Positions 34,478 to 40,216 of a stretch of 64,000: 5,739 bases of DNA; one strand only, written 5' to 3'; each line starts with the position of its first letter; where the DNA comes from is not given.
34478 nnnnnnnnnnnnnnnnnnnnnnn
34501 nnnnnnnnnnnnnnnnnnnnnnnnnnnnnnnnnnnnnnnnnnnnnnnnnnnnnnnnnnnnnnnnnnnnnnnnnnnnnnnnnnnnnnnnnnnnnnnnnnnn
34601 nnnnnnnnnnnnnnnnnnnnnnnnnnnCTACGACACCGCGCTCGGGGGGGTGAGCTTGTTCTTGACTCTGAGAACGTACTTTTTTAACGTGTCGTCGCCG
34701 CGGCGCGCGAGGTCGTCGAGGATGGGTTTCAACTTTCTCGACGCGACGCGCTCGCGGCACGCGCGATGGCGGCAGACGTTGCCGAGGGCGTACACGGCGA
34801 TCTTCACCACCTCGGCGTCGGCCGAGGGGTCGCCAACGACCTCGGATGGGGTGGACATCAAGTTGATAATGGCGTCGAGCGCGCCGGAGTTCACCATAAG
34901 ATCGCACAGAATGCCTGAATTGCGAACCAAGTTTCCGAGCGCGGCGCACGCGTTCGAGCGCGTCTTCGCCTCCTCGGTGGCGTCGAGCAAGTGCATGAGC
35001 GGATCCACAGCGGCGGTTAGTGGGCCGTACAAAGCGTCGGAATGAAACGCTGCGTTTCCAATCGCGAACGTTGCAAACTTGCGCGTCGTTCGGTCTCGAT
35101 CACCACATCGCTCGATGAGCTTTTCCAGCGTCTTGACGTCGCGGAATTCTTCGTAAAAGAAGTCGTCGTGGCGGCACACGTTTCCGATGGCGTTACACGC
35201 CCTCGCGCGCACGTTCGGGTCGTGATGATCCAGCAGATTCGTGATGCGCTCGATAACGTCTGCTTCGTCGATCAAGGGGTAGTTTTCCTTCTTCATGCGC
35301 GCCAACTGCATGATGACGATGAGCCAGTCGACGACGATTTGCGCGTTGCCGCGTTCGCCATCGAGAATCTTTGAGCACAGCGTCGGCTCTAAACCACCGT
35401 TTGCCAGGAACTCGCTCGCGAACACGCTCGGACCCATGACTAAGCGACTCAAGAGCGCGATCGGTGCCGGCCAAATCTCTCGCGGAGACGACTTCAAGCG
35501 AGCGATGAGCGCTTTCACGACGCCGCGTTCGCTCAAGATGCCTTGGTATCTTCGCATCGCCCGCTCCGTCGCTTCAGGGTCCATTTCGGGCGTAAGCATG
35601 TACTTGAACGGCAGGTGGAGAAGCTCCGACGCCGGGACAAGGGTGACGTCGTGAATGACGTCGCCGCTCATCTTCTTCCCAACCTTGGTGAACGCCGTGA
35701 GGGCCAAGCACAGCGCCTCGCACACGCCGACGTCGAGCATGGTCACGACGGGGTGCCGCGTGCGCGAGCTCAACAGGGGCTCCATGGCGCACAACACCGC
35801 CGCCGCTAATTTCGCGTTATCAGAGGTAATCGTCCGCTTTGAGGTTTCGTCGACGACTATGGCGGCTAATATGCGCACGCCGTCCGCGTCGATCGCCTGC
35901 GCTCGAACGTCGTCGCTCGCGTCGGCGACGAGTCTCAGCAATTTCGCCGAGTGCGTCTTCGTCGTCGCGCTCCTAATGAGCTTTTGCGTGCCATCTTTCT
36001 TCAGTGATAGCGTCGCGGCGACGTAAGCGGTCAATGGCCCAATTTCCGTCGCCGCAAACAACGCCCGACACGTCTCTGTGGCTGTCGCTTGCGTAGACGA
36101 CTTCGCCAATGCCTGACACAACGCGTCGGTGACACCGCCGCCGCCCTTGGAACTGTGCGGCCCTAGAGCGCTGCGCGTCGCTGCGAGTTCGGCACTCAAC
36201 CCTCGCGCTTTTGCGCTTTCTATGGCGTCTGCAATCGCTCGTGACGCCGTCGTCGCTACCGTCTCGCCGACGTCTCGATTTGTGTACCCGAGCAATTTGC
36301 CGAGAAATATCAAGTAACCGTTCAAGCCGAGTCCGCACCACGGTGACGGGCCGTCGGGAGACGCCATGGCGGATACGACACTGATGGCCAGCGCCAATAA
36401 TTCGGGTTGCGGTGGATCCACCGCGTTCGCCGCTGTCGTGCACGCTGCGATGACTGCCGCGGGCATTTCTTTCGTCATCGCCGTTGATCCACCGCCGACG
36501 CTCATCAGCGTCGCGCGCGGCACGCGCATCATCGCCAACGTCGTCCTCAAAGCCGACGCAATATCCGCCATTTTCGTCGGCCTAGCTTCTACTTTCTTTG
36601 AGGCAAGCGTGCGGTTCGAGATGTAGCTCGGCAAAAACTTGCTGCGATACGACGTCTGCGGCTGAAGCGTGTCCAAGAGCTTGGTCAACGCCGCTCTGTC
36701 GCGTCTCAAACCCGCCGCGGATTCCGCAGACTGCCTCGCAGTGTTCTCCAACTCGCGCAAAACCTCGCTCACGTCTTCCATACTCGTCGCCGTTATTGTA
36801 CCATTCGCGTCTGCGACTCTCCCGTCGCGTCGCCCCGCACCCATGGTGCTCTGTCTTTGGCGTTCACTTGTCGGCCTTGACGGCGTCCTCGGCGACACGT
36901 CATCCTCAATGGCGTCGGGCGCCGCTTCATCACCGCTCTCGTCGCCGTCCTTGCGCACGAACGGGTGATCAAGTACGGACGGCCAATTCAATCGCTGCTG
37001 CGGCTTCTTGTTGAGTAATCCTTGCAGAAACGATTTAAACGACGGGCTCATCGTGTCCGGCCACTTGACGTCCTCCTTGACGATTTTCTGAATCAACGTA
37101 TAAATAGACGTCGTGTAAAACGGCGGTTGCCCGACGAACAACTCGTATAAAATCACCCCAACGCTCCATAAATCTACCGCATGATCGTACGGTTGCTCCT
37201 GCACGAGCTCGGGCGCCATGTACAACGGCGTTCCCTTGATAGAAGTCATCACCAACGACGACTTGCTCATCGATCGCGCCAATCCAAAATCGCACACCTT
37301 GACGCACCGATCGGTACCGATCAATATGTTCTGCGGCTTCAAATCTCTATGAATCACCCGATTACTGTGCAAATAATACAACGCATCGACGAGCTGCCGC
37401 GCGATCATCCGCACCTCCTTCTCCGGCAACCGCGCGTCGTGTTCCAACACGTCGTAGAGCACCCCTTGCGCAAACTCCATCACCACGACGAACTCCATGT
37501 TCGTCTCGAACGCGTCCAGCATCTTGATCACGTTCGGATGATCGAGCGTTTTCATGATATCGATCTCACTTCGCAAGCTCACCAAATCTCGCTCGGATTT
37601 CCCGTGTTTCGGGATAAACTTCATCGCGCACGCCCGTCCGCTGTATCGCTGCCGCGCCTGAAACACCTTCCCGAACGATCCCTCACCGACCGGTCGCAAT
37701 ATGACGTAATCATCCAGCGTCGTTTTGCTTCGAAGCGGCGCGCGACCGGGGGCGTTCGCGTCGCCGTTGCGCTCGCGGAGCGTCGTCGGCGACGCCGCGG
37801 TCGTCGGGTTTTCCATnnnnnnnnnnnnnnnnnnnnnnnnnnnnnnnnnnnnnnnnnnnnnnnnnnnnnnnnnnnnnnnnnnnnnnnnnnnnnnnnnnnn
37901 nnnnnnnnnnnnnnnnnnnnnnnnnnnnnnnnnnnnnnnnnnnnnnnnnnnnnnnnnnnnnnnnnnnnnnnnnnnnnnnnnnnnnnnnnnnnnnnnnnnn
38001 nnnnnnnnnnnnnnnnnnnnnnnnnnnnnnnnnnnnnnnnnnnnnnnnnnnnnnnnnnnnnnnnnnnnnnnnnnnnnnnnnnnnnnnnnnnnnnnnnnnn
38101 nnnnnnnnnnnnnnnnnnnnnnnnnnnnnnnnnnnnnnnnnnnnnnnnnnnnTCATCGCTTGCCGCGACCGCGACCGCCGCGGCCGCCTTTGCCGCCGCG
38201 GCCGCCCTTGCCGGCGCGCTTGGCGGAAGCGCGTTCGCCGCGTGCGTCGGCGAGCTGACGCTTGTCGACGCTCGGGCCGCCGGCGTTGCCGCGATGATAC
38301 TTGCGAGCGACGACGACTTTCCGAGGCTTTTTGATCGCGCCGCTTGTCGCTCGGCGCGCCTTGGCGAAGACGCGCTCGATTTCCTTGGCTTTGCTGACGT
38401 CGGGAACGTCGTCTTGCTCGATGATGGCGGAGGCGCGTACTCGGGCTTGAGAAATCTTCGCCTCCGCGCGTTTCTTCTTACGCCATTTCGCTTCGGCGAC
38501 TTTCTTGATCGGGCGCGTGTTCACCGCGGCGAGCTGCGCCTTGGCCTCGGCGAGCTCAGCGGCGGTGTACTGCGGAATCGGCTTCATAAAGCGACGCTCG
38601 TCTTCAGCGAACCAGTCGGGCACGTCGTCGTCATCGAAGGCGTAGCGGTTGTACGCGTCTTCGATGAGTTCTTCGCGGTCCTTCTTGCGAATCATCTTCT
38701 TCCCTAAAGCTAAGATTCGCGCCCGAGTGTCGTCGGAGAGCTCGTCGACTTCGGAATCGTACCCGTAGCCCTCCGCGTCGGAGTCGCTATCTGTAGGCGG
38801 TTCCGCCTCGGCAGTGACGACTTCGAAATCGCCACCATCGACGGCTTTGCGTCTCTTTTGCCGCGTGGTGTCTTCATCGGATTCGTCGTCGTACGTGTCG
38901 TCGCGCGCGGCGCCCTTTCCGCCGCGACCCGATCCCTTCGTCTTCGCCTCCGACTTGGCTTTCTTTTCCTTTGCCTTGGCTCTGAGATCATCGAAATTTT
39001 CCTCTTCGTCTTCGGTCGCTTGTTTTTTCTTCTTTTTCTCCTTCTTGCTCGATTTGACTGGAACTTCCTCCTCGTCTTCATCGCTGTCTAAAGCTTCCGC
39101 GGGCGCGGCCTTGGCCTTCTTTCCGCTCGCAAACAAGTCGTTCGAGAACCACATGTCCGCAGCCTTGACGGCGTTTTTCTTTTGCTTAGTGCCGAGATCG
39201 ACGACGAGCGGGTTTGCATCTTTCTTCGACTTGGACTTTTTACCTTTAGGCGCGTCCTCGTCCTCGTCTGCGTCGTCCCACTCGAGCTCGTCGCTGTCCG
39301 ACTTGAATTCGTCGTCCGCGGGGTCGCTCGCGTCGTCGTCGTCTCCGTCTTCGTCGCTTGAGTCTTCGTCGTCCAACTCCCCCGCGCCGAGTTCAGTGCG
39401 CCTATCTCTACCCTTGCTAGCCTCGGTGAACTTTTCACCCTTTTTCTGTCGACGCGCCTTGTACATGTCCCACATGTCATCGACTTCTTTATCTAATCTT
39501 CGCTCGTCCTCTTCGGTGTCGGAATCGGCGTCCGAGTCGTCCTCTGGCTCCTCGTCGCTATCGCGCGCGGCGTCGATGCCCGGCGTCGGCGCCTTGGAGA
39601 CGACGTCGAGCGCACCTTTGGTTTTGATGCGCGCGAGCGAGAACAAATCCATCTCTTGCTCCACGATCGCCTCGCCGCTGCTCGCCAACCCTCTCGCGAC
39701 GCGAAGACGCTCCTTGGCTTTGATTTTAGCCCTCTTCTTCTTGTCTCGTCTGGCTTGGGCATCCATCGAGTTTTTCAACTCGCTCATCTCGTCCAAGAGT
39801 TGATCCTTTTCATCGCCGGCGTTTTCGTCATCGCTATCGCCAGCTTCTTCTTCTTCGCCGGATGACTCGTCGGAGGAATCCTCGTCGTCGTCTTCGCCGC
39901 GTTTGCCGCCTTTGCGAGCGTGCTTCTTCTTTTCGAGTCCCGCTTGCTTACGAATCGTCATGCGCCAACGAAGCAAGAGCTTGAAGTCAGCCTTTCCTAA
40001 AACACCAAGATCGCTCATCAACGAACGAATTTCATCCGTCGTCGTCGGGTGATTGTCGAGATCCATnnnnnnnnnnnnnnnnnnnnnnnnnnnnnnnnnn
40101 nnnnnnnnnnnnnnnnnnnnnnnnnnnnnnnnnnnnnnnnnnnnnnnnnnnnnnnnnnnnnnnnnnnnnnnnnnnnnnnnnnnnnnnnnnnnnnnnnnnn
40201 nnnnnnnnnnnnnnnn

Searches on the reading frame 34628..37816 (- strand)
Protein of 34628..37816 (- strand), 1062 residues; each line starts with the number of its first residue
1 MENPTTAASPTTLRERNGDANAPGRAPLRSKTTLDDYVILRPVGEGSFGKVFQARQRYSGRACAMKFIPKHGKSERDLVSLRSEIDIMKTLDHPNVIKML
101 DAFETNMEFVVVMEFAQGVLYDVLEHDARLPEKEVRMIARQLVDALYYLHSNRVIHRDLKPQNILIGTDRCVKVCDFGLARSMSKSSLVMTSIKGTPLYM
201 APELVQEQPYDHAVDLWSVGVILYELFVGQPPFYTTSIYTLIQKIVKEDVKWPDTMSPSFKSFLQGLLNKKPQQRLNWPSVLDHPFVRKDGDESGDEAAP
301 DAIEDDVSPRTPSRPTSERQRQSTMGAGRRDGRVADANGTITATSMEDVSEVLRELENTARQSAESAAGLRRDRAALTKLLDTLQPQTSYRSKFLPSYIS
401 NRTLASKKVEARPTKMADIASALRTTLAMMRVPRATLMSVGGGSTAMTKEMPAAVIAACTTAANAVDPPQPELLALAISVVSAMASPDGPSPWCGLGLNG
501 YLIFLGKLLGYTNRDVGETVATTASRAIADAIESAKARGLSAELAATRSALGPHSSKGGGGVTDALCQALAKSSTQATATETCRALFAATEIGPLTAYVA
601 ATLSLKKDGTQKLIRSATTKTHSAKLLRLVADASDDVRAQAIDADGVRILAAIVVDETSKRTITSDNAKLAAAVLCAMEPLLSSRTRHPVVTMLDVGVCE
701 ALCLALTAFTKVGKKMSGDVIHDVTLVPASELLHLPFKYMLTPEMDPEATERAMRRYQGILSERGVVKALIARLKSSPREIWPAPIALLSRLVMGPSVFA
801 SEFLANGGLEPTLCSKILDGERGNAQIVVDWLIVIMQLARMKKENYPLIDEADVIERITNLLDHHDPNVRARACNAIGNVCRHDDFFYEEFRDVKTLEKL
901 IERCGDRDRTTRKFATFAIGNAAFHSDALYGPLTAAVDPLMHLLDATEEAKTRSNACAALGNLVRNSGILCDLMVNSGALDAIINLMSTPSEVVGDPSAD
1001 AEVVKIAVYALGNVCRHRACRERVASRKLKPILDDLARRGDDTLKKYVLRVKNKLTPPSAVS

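Call 56: search_protein_families(library=pfam, proteins=[window:34628-37816:-], max_evalue=0.001)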
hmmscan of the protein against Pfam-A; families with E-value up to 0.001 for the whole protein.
window:34628-37816:- (1062 aa): 11 families
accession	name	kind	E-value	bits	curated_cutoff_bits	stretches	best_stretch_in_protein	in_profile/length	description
PF00069.31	Pkinase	-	1e-77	261.5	31.7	1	37-287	1-263/263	Protein kinase domain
PF07714.23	PK_Tyr_Ser-Thr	-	9.3e-47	159.9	23.1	1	40-278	4-251/258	Protein tyrosine and serine/threonine kinase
PF00514.29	Arm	-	3.3e-14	52.8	20.6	1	936-964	13-40/41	Armadillo/beta-catenin-like repeat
PF02985.28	HEAT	-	9.7e-10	38.2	23.5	0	855-883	2-30/31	HEAT repeat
PF13646.12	HEAT_2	-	1.3e-09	38.6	27.7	1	848-916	26-84/88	HEAT repeats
PF24768.1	ARM_ARMC5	-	3.5e-09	36.9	79.9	1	849-1037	23-205/289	ARMC5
PF13513.12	HEAT_EZ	-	3.6e-09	37.4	27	0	911-963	3-55/55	HEAT-like repeat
PF03109.22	ABC1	-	1e-05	25.3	22.9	0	108-186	142-220/244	ABC1 atypical kinase-like domain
PF11698.14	V-ATPase_H_C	-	2.3e-05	24.9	27.2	0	837-881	69-113/117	V-ATPase subunit H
PF01163.29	RIO1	-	0.00057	20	22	0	52-178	25-149/187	RIO domain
PF14531.12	Kinase-like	-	0.00095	18.9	25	0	77-233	89-251/289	Kinase-like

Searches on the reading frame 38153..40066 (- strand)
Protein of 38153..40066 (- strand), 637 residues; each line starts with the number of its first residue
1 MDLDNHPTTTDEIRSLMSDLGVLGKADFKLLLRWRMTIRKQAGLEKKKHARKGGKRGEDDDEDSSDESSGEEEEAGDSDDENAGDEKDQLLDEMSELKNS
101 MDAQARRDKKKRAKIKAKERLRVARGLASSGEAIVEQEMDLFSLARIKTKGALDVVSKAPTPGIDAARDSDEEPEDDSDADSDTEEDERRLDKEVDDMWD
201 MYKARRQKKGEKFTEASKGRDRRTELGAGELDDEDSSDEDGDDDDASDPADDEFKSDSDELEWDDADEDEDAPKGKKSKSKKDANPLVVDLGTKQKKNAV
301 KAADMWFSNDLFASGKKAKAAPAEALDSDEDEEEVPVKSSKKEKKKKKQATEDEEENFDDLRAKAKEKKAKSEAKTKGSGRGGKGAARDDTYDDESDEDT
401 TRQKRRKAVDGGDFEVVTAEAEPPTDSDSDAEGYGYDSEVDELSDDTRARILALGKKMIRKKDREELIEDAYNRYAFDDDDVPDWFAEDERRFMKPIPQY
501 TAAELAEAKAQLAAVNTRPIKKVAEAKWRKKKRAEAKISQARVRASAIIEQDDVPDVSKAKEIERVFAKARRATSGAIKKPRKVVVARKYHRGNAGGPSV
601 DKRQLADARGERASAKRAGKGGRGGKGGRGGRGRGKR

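Call 56: search_protein_families(library=pfam, proteins=[window:38153-40066:-], max_evalue=0.001)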
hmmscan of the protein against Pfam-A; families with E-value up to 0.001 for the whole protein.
window:38153-40066:- (637 aa): 2 families
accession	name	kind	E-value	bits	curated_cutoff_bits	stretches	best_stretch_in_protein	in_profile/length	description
PF07780.17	Spb1_C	-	2.5e-44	151.9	25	1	412-615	6-215/216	Spb1 C-terminal domain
PF11861.13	DUF3381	-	5.5e-23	82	25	1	3-121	53-162/163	Ribosomal RNA methyltransferase Spb1, DUF3381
